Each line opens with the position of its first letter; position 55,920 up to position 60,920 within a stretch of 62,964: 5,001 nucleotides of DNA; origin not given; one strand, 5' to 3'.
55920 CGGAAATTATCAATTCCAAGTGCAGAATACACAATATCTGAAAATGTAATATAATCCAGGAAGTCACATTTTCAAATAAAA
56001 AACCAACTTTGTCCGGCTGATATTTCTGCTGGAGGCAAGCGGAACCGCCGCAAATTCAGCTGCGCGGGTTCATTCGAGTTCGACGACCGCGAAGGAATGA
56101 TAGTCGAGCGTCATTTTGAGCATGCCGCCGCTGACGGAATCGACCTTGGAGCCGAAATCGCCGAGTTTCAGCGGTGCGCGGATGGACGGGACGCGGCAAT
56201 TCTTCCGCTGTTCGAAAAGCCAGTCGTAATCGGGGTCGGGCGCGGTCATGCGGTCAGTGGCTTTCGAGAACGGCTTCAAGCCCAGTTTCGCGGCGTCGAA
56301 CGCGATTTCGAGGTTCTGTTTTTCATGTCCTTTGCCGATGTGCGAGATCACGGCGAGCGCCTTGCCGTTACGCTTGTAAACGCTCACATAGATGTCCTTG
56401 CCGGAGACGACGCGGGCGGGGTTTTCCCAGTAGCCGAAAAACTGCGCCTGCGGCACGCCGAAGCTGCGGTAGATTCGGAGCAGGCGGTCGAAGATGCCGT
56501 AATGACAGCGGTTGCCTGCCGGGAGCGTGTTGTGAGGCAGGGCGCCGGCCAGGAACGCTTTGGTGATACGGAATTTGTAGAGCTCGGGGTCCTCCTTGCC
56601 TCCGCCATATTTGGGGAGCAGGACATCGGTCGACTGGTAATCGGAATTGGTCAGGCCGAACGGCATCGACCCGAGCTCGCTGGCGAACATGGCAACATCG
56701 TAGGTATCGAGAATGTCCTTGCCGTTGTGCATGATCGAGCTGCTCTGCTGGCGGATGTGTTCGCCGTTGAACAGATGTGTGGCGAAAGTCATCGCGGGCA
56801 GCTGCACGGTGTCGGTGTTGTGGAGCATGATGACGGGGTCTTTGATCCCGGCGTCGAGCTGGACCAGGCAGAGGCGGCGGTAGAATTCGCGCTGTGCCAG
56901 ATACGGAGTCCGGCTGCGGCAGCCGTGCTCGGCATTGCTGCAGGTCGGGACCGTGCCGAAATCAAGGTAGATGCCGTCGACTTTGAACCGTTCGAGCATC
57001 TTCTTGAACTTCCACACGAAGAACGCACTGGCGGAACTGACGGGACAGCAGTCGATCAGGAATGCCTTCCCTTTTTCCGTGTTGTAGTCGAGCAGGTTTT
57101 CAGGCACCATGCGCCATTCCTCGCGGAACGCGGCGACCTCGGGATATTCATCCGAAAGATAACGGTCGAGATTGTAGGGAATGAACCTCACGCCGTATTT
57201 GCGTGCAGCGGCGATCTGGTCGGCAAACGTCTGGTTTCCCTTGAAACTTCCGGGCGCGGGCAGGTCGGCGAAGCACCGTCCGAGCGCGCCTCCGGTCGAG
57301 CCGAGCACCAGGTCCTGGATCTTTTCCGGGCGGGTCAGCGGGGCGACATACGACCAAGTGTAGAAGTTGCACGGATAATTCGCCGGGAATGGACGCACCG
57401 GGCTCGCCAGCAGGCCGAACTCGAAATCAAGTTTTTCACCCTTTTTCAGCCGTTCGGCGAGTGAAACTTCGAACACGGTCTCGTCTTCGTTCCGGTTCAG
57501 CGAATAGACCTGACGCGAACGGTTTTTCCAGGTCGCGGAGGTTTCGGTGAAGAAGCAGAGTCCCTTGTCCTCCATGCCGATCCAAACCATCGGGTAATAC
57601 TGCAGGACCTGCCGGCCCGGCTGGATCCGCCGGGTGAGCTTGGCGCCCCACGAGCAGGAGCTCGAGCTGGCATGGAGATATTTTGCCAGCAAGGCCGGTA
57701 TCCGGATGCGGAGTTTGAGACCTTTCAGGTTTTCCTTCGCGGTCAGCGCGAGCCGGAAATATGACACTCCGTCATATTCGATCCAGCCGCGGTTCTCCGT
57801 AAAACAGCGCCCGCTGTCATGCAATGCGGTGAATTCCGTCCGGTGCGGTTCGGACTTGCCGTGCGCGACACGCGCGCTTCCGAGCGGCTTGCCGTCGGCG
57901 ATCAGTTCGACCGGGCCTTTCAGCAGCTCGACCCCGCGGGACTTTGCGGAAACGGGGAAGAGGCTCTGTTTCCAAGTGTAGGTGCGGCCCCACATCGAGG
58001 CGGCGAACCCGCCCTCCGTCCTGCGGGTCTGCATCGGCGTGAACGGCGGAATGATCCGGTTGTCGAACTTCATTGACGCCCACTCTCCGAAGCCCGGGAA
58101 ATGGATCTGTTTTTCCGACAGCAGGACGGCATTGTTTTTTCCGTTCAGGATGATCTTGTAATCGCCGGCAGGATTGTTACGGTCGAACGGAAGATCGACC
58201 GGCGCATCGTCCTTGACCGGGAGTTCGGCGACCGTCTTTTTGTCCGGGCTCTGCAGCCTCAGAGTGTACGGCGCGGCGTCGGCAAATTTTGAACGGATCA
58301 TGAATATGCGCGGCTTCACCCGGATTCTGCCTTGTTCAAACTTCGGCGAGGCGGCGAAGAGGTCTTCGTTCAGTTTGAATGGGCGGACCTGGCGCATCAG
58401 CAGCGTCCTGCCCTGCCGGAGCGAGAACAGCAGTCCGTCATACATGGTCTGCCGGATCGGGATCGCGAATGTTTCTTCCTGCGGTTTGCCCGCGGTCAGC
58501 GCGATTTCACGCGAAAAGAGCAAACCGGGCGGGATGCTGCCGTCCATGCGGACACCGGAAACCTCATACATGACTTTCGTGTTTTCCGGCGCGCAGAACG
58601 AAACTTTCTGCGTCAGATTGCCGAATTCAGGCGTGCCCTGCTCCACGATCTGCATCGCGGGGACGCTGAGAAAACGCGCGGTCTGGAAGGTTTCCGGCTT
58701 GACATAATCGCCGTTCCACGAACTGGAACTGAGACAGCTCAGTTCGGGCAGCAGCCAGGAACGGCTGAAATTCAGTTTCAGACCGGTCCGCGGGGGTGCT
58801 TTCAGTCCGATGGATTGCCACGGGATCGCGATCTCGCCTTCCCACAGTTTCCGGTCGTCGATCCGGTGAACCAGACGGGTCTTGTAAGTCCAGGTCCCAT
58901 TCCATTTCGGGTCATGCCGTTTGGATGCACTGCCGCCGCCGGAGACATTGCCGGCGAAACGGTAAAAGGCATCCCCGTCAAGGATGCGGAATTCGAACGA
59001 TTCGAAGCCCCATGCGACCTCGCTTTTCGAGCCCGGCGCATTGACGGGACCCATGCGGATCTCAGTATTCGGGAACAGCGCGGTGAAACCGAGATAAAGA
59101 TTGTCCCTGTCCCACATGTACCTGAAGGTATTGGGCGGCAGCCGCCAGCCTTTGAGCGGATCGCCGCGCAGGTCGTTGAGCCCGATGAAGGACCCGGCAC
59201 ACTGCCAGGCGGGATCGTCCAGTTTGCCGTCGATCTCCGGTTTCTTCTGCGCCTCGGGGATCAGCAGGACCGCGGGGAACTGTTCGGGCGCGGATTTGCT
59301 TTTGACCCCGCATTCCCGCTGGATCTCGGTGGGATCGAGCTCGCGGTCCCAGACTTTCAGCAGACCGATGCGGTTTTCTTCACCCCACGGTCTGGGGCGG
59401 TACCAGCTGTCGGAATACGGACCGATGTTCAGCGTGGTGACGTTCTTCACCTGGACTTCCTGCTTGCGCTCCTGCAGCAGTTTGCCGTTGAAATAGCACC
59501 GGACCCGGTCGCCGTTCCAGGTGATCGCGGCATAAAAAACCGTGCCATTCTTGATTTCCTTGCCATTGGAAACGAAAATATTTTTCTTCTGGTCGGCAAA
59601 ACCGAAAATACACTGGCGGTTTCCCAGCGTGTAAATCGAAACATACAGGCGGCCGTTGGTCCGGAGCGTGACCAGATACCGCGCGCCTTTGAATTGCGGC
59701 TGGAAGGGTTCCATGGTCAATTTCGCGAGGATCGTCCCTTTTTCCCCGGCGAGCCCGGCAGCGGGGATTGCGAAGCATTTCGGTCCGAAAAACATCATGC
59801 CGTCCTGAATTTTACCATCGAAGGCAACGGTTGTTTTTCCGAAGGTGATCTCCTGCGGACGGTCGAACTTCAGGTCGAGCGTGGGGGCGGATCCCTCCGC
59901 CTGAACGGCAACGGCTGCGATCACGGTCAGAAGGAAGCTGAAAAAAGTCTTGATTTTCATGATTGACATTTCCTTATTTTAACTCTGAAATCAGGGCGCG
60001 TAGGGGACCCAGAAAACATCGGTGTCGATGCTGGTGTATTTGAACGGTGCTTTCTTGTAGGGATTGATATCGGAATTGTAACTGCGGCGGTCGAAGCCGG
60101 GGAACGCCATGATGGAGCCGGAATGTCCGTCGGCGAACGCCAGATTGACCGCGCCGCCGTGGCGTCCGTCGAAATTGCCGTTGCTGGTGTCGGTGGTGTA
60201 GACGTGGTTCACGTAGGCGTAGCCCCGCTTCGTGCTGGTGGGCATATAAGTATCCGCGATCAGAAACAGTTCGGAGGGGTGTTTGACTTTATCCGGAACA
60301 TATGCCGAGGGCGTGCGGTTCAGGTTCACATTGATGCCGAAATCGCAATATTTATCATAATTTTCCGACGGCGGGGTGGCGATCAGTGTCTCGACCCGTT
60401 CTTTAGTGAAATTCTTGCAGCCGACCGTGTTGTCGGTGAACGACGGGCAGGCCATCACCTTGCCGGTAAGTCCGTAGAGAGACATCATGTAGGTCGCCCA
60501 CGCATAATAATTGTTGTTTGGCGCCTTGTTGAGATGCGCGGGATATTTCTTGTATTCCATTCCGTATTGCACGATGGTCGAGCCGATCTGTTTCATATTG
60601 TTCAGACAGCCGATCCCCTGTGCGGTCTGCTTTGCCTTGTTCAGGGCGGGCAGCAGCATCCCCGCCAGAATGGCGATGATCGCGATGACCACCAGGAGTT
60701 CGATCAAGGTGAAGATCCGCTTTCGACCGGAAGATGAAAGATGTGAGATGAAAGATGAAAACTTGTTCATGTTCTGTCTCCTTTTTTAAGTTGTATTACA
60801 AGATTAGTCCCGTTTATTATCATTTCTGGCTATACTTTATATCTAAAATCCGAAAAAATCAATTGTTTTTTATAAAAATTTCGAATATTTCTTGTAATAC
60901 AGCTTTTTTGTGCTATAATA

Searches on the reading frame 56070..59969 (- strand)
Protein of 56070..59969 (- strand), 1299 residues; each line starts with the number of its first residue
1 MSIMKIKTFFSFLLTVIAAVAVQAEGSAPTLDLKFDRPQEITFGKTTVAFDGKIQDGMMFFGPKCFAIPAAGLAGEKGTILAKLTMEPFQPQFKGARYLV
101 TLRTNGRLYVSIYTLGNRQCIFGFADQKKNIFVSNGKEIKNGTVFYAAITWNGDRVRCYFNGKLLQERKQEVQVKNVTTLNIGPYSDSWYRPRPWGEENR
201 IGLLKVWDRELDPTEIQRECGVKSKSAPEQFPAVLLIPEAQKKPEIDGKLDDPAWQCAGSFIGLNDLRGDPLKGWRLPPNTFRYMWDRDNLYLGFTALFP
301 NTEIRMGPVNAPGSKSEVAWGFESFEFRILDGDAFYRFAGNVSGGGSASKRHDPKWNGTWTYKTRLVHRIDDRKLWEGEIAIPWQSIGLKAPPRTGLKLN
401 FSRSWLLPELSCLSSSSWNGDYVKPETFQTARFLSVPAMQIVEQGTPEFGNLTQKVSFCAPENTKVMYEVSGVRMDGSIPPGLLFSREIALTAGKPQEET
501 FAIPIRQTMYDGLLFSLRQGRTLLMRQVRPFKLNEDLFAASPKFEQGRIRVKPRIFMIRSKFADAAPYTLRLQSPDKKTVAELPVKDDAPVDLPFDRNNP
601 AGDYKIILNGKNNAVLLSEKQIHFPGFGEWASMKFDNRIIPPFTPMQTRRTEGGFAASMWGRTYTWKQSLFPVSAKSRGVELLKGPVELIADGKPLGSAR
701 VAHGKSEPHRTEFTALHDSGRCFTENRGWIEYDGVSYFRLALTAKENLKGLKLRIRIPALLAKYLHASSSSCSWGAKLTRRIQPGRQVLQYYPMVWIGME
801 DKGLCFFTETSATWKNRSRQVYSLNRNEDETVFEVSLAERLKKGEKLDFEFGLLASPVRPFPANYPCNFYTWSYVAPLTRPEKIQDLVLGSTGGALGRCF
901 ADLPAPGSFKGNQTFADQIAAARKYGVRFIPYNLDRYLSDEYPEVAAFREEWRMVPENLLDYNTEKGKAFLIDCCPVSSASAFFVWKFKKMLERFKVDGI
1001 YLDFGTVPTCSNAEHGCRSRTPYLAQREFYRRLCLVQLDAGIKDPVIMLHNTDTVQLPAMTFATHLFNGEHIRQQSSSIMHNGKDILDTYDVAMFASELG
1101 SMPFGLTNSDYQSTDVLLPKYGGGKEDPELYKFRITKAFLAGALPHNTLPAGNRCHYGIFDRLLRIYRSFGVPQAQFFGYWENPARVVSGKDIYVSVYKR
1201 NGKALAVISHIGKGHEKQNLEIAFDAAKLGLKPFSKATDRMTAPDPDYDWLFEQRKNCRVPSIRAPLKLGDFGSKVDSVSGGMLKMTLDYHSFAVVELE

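Call 34: search_protein_families(library=pfam, proteins=[window:56070-59969:-], max_evalue=0.001)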
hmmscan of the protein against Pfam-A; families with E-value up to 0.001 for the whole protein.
window:56070-59969:- (1299 aa): 2 families
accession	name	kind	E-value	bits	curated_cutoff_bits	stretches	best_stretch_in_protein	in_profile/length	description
PF19543.5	GH123_N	-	8.9e-17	60.7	22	2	633-862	331-591/969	Glycoside hydrolase 123, N-terminal domain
PF13385.13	Laminin_G_3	-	1.9e-05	25.3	27.6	1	104-217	42-151/151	Concanavalin A-like lectin/glucanases superfamily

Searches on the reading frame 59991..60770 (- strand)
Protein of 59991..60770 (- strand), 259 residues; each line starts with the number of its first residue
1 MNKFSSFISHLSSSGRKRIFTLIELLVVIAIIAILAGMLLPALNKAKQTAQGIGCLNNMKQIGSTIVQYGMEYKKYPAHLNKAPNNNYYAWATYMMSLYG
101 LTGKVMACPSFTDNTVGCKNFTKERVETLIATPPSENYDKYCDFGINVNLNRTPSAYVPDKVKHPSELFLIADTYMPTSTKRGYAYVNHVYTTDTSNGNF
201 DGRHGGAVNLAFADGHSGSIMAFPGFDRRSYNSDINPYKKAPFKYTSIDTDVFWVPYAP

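Call 34: search_protein_families(library=pfam, proteins=[window:59991-60770:-], max_evalue=0.001)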
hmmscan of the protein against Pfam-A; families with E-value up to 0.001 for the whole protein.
window:59991-60770:- (259 aa): 2 families
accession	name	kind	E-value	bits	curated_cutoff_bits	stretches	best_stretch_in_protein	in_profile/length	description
PF07596.16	SBP_bac_10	-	4.5e-05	24.1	23.3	0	46-92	3-53/268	Protein of unknown function (DUF1559)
PF07963.17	N_methyl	-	0.00015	21.6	21.2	1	20-40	7-27/27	Prokaryotic N-terminal methylation motif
